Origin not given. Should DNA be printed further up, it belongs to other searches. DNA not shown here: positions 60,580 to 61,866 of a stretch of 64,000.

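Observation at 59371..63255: Intein with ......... endonuclease inside a discoidin-domain minor tail protein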

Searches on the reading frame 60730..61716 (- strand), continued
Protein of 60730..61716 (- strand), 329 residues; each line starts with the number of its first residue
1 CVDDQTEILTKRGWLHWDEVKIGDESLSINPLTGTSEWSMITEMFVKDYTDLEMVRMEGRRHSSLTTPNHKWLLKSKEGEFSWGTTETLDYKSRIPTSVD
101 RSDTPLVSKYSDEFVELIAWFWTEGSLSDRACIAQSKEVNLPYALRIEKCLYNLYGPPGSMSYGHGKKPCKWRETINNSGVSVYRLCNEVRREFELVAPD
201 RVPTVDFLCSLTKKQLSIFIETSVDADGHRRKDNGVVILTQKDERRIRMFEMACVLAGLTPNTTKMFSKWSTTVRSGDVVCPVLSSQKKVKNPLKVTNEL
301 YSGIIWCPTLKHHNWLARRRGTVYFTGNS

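Call 52: fold_search(model_id=the predicted structure, library=pdb)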
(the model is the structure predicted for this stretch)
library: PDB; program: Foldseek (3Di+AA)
matches with E <= 10: 603; with E <= 0.001: 72
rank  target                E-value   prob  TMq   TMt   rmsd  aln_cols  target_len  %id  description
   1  7qsu                  7.9e-16  1.00  0.65  0.60   8.3       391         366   13  Crystal structure of homing endonuclease-associated TliVMA intein (C1A, d333-339) (released 2022-03-30)
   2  7qss                  4.1e-14  1.00  0.66  0.52   6.8       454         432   11  Crystal structure of homing endonuclease-associated TliVMA intein (C1A) (released 2022-03-30)
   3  7qst                  1.7e-13  1.00  0.64  0.59   6.9       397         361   12  Crystal structure of homing endonuclease-associated PhoVMA intein (C1A) (released 2022-03-30)
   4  1dq3                  1.1e-12  1.00  0.68  0.51   7.6       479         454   10  CRYSTAL STRUCTURE OF AN ARCHAEAL INTEIN-ENCODED HOMING ENDONUCLEASE PI-PFUI (released 2000-07-05)
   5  1vde_B                1.2e-11  1.00  0.56  0.46   9.5       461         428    9  PI-SCEI, A HOMING ENDONUCLEASE WITH PROTEIN SPLICING ACTIVITY (released 1998-04-08)
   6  1um2_A                1.4e-11  1.00  0.60  0.49   9.7       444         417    8  Crystal Structure of the Vma1-Derived Endonuclease with the Ligated Extein Segment (released 2004-09-22)
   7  1ef0_A                1.6e-11  1.00  0.58  0.47   9.7       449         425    9  CRYSTAL STRUCTURE OF PI-SCEI MINIPRECURSOR (released 2000-06-07)
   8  1lws_A                3.0e-11  1.00  0.55  0.45  10.2       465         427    9  Crystal structure of the intein homing endonuclease PI-SceI bound to its recognition sequence (released 2002-09-27)
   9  1jva_A                5.6e-11  1.00  0.57  0.47  10.5       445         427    9  CRYSTAL STRUCTURE OF THE VMA1-DERIVED ENDONUCLEASE BEARING THE N AND C EXTEIN PROPEPTIDES (released 2002-08-29)
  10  2cw7                  6.3e-11  1.00  0.62  0.41  10.3       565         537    9  Crystal structure of intein homing endonuclease II (released 2006-04-18)
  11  1vde_A                7.0e-11  1.00  0.56  0.45  10.7       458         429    9  PI-SCEI, A HOMING ENDONUCLEASE WITH PROTEIN SPLICING ACTIVITY (released 1998-04-08)
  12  1ef0_B                1.0e-09  1.00  0.55  0.48  10.0       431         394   10  CRYSTAL STRUCTURE OF PI-SCEI MINIPRECURSOR (released 2000-06-07)
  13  1dfa                  1.5e-09  1.00  0.52  0.44  10.6       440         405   10  CRYSTAL STRUCTURE OF PI-SCEI IN C2 SPACE GROUP (released 1999-12-08)
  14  1um2_B                1.6e-09  1.00  0.58  0.48   9.6       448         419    9  Crystal Structure of the Vma1-Derived Endonuclease with the Ligated Extein Segment (released 2004-09-22)
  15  1jva_B                1.8e-09  1.00  0.58  0.47   9.5       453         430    8  CRYSTAL STRUCTURE OF THE VMA1-DERIVED ENDONUCLEASE BEARING THE N AND C EXTEIN PROPEPTIDES (released 2002-08-29)
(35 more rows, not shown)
